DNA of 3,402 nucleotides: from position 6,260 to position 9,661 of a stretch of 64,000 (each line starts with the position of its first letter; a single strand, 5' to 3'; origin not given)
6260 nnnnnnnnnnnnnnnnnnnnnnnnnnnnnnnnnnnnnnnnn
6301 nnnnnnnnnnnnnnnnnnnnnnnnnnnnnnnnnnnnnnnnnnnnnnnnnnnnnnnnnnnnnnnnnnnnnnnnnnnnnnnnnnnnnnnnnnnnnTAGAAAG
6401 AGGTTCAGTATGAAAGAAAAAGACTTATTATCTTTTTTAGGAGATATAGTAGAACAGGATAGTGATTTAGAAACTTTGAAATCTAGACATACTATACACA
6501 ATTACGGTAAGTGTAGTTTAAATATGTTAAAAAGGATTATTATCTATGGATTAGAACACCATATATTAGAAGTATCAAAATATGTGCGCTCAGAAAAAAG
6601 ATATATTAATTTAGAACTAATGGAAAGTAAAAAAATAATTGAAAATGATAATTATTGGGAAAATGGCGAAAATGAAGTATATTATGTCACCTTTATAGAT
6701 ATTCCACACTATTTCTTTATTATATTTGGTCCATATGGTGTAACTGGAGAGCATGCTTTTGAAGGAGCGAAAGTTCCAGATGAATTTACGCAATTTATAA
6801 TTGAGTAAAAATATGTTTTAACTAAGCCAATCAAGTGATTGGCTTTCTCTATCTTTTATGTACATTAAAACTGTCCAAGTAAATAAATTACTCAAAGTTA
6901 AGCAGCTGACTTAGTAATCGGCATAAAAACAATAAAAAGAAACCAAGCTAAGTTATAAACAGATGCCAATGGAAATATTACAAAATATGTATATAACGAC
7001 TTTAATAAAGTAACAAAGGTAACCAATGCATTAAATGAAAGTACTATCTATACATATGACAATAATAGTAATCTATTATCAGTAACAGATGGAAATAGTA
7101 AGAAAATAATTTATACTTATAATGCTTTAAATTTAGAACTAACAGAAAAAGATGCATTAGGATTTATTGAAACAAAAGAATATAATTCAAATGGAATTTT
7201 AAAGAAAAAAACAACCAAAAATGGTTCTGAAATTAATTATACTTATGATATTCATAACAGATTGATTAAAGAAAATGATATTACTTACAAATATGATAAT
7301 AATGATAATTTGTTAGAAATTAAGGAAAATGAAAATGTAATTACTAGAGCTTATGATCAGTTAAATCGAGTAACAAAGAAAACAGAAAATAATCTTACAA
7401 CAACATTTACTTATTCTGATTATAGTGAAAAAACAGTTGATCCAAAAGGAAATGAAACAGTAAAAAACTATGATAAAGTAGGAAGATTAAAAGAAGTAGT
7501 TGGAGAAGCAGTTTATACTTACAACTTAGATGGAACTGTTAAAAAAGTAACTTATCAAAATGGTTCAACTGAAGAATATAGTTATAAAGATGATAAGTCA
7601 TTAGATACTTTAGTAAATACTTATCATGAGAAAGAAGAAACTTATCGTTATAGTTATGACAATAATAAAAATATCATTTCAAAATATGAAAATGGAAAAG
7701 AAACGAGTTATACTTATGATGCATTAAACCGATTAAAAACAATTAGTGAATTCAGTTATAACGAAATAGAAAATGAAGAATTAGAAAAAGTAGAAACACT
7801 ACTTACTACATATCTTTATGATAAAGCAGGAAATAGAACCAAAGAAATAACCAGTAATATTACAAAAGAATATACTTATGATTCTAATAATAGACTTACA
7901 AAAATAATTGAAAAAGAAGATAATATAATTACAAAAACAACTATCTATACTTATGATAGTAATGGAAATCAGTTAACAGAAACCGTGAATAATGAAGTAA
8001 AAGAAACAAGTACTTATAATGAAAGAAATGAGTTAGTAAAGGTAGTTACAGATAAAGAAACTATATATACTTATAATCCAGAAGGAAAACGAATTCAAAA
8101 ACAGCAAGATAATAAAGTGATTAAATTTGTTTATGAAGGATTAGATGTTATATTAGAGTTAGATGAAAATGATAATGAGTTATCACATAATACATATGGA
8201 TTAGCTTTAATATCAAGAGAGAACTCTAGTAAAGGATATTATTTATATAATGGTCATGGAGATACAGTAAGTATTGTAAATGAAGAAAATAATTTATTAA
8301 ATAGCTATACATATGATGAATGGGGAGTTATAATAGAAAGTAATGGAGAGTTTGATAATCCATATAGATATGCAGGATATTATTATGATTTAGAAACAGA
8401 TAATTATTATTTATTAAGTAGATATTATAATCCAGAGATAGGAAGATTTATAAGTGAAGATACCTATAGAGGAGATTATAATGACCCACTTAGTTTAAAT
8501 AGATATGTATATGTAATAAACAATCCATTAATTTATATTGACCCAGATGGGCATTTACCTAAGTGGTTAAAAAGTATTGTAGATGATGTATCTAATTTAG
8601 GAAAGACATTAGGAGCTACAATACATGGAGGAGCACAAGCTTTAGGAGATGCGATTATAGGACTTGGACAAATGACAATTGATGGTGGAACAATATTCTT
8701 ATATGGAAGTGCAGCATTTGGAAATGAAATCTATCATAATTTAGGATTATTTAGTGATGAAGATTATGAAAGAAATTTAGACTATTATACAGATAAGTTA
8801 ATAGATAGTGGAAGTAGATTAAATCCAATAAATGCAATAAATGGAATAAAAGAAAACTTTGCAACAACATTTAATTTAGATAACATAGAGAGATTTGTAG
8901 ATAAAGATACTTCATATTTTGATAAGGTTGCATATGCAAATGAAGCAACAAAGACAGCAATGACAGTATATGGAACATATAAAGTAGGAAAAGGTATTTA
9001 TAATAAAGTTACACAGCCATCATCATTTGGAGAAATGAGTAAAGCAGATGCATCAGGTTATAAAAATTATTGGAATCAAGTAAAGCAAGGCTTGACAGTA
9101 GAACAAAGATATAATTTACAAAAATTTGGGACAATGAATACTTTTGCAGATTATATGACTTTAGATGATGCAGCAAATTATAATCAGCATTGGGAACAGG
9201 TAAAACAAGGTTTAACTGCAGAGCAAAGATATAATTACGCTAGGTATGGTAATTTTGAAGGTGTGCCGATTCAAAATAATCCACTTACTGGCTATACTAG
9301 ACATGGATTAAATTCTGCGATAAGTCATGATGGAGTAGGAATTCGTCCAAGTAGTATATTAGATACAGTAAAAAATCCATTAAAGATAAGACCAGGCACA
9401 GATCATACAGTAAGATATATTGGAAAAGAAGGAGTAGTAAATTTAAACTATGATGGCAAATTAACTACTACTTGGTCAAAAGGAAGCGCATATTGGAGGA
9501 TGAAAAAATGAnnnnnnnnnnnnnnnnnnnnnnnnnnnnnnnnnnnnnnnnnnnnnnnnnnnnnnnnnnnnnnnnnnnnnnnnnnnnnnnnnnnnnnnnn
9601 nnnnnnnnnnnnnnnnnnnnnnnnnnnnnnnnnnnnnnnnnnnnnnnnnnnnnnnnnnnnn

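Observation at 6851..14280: ~90-bp cassette-boundary repeat in 4 copies, one bisected by a 3-kb KAP NTPase gene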

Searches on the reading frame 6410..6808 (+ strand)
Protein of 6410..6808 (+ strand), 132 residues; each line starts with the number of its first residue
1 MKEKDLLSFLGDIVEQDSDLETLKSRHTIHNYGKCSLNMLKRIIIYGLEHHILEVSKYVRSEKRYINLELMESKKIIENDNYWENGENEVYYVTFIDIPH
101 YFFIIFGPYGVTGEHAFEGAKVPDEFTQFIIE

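Call 10: search_protein_families(library=pfam, proteins=[window:6410-6808:+], max_evalue=0.01)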
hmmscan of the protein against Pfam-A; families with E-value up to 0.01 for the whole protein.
window:6410-6808:+ (132 aa): 0 families

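Call 14: search_protein_families(library=padloc, proteins=[window:6410-6808:+], max_evalue=1)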
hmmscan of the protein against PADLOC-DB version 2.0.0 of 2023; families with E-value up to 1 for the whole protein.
window:6410-6808:+ (132 aa): 0 families

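Call 15: search_protein_families(library=ncbifam, proteins=[window:6410-6808:+], max_evalue=1)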
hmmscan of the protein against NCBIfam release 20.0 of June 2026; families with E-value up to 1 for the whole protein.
window:6410-6808:+ (132 aa): 0 families

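Call 39: find_encoding_contigs(protein=window:6410-6808:+, flank=10000, max_places=10)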
Protein window:6410-6808:+ (132 aa): 18 contigs read that carry it; 10 places shown.
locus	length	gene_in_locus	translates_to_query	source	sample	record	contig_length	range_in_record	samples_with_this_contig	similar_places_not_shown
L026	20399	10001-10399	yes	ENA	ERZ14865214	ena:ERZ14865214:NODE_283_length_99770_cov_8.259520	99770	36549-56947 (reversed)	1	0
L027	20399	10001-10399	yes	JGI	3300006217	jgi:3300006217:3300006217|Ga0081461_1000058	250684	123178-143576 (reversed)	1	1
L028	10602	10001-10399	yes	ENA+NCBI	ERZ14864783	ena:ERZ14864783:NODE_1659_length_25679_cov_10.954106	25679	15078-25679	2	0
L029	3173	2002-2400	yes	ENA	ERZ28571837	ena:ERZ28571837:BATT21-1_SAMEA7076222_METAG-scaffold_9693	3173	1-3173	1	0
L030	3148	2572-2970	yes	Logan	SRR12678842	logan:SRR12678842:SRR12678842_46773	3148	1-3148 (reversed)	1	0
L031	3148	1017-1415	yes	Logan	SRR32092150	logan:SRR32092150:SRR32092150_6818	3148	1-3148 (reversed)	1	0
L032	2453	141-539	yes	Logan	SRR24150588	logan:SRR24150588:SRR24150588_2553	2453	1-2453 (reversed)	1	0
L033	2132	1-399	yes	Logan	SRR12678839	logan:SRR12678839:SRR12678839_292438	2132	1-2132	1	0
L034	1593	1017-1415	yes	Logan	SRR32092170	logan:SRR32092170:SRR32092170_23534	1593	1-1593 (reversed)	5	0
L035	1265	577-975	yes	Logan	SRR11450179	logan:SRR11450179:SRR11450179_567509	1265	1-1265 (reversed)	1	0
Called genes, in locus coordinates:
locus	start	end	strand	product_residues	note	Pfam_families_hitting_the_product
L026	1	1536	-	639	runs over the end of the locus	PF17425:Arylsulfotran_N, PF05935:Arylsulfotrans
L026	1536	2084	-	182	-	PF01327:Pep_deformylase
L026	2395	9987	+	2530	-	PF20148:DUF6531, PF25023:TEN_YD-shell, PF05593:RHS_repeat (weak), PF25023:TEN_YD-shell, PF05593:RHS_repeat (weak), PF25023:TEN_YD-shell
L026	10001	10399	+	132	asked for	-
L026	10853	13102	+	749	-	PF05593:RHS_repeat (faint), PF25023:TEN_YD-shell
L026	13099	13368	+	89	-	-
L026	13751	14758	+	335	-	PF20456:DUF6709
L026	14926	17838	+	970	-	-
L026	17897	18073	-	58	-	-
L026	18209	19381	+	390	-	PF01098:FTSW_RODA_SPOVE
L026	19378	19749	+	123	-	PF07963:N_methyl (faint)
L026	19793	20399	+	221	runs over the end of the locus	PF10531:SLBB, PF00633:HHH (faint), PF12836:HHH_3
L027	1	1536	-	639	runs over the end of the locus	PF17425:Arylsulfotran_N, PF05935:Arylsulfotrans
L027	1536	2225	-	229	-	PF01327:Pep_deformylase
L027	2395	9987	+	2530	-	PF20148:DUF6531, PF25023:TEN_YD-shell, PF05593:RHS_repeat (weak), PF25023:TEN_YD-shell, PF05593:RHS_repeat (weak), PF25023:TEN_YD-shell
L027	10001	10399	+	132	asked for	-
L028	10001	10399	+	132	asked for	-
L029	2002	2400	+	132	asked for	-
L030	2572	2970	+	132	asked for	-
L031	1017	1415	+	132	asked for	-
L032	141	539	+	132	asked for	-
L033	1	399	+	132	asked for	?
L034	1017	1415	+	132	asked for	-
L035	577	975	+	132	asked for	-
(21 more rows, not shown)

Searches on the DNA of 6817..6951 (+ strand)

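Call 77: search_dna_similar(query=window:6817-6951:+, collection=phages, mode=distant, max_evalue=0.01, max_rows=5)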
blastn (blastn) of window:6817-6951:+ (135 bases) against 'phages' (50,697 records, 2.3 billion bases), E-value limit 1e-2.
No match.

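Call 78: search_dna_similar(query=window:6817-6951:+, collection=plasmids, mode=distant, max_evalue=0.01, max_rows=5)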
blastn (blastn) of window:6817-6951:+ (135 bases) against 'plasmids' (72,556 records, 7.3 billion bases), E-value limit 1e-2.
No match.
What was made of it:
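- Tried and rejected: Phage and plasmid BLAST of the unit: no match (calls 77, 78).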

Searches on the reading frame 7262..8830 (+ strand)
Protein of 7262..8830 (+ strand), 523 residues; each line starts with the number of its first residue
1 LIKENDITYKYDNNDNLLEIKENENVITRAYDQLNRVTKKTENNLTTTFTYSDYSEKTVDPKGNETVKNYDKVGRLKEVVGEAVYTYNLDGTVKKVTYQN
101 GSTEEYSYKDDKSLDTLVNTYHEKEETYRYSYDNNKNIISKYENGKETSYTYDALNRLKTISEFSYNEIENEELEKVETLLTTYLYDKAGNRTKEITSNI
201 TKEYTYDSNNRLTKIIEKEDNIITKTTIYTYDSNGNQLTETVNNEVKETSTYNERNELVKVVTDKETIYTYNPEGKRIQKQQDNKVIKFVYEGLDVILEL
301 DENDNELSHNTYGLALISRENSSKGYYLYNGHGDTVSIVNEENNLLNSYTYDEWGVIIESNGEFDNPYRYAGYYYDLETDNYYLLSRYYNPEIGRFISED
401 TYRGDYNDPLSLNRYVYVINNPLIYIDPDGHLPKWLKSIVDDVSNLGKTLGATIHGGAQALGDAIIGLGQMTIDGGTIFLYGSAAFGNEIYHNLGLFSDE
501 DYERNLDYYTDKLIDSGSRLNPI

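Call 58: find_homologous_proteins(query=window:7262-8830:+, max_evalue=1e-30)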
Query window:7262-8830:+ (523 aa): 354 proteins with E <= 1e-30 among 8000 candidates; the best 120 are listed.
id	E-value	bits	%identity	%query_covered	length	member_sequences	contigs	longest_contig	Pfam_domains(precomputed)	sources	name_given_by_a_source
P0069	2.0e-184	632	58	98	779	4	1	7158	PF05593.20,PF25023.2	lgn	-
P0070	2.3e-131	457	57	80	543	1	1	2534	PF05593.20,PF25023.2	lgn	-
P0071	7.3e-130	452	56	80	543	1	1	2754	PF05593.20,PF25023.2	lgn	-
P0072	2.2e-124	434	59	66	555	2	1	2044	PF05593.20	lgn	-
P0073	1.7e-106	375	58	58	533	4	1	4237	-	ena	-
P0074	3.3e-105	371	49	78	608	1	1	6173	PF05593.20,PF25023.2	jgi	jgi:RHS repeat-associated protein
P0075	3.6e-98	348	45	97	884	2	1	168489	PF05593.20,PF25023.2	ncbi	-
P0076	5.6e-97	344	63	47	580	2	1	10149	PF05593.20,PF25023.2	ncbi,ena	-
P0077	5.0e-96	341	43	100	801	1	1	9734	PF14412.13,PF05593.20,PF25023.2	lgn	-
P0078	4.9e-95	338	50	63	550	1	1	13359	PF05593.20,PF14021.13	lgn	-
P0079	6.3e-94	334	56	53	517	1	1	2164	-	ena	-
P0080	3.7e-93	331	43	91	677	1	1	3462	PF05593.20,PF25023.2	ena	-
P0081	9.5e-89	317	44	87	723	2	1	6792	PF05593.20,PF25023.2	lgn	-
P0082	1.7e-84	303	49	68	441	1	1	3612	PF05593.20,PF25023.2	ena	-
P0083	9.1e-84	300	61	43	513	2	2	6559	PF25023.2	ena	-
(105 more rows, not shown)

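Call 59: find_encoding_contigs(protein=P0069, flank=10000, max_places=4)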
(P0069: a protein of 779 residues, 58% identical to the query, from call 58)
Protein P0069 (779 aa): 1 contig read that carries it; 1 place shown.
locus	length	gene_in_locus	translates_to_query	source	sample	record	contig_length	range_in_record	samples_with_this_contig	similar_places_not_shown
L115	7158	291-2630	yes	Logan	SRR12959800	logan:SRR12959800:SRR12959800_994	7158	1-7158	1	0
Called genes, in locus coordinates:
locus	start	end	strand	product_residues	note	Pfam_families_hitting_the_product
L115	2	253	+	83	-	?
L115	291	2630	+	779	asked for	PF25023:TEN_YD-shell (weak), PF05593:RHS_repeat, PF25023:TEN_YD-shell, PF05593:RHS_repeat (weak)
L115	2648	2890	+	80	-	-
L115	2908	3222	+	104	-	PF15569:Imm40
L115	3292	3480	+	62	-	-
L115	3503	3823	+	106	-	-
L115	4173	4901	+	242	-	PF01255:Prenyltransf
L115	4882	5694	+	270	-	PF01148:CTP_transf_1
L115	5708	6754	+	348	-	PF02163:Peptidase_M50, PF00595:PDZ (weak), PF13180:PDZ_2, PF17820:PDZ_6 (weak)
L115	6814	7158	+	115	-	?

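Call 60: find_encoding_contigs(protein=P0076, flank=10000, max_places=4)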
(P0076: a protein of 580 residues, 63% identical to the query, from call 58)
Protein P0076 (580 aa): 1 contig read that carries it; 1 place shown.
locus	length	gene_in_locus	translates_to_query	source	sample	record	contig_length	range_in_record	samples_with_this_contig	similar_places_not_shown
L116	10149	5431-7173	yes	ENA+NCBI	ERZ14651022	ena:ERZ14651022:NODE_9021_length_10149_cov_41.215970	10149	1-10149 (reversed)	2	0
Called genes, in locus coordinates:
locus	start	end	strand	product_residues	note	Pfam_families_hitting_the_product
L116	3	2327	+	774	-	?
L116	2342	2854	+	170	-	-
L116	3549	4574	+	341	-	-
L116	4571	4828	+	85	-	PF14206:Cys_rich_CPCC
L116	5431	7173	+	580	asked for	PF05593:RHS_repeat (faint), PF25023:TEN_YD-shell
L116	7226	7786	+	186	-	PF14206:Cys_rich_CPCC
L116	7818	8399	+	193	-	PF14206:Cys_rich_CPCC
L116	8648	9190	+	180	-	-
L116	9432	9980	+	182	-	-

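Call 66: search_protein_families(library=pfam, proteins=[L116:8648-9190:+, L116:9432-9980:+, L116:2342-2854:+], max_evalue=0.1)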
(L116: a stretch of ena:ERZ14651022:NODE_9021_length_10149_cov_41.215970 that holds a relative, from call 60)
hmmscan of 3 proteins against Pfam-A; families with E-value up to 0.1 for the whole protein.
L116:8648-9190:+ (180 aa): 0 families

L116:9432-9980:+ (182 aa): 0 families

L116:2342-2854:+ (170 aa): 0 families

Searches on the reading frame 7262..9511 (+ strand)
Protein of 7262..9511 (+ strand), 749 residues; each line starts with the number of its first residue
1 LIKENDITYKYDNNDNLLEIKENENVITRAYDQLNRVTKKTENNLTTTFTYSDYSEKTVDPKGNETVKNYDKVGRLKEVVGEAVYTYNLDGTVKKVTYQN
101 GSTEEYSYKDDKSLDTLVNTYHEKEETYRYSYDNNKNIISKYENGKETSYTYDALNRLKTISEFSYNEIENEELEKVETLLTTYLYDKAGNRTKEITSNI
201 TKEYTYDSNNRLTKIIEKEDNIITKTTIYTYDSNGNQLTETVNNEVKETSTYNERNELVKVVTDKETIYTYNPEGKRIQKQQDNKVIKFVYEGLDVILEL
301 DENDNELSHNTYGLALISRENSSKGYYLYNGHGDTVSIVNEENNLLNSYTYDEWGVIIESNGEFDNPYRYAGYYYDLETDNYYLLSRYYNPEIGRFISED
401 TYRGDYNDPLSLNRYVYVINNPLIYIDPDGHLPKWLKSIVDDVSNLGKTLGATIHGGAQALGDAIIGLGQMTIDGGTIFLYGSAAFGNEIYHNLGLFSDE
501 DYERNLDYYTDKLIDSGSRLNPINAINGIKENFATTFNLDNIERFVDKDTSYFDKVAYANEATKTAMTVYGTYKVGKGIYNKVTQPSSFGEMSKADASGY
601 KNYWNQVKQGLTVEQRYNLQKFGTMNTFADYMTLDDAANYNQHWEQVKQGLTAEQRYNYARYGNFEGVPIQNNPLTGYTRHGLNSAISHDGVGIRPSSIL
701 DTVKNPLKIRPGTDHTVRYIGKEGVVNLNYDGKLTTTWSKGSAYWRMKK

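Call 10: search_protein_families(library=pfam, proteins=[window:7262-9511:+], max_evalue=0.01)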
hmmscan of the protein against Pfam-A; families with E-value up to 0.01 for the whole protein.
window:7262-9511:+ (749 aa): 1 family
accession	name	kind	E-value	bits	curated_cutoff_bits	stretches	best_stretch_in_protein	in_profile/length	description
PF05593.20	RHS_repeat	-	8.5e-19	67.9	22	2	132-161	1-31/38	RHS Repeat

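Call 15: search_protein_families(library=ncbifam, proteins=[window:7262-9511:+], max_evalue=1)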
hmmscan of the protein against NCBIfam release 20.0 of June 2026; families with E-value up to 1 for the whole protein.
window:7262-9511:+ (749 aa): 3 families
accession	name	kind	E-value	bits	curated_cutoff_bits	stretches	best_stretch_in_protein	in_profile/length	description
TIGR03696.1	Rhs_assc_core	domain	5.9e-19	68.4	32.5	1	351-431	1-76/76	RHS repeat-associated core domain-containing protein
NF041261.1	RHS_core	equivalog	6.8e-09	34.1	2000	3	330-429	1163-1259/1261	RHS element core protein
TIGR01643.1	YD_repeat_2x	repeat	1.9e-05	25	15.8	0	132-160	1-30/42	YD repeat-containing protein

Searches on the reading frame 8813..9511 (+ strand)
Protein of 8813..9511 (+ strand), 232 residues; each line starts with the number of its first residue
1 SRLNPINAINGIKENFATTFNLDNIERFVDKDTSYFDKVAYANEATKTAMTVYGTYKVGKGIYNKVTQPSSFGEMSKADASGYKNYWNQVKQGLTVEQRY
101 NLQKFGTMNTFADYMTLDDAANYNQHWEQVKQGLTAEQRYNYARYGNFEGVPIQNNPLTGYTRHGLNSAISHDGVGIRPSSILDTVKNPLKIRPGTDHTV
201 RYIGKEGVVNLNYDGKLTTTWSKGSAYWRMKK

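Call 66: search_protein_families(library=pfam, proteins=[window:8813-9511:+], max_evalue=0.1)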
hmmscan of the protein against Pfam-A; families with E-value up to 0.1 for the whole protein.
window:8813-9511:+ (232 aa): 2 families
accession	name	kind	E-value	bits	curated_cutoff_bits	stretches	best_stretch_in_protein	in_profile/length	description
PF21126.3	KATNA1_MIT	-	0.029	14.5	23.1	0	116-138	37-58/64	Katanin p60 subunit A1, MIT domain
PF12468.15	LRR_TTSS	-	0.047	14.3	21.9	0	104-139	5-49/54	Type III secretion system leucine rich repeat protein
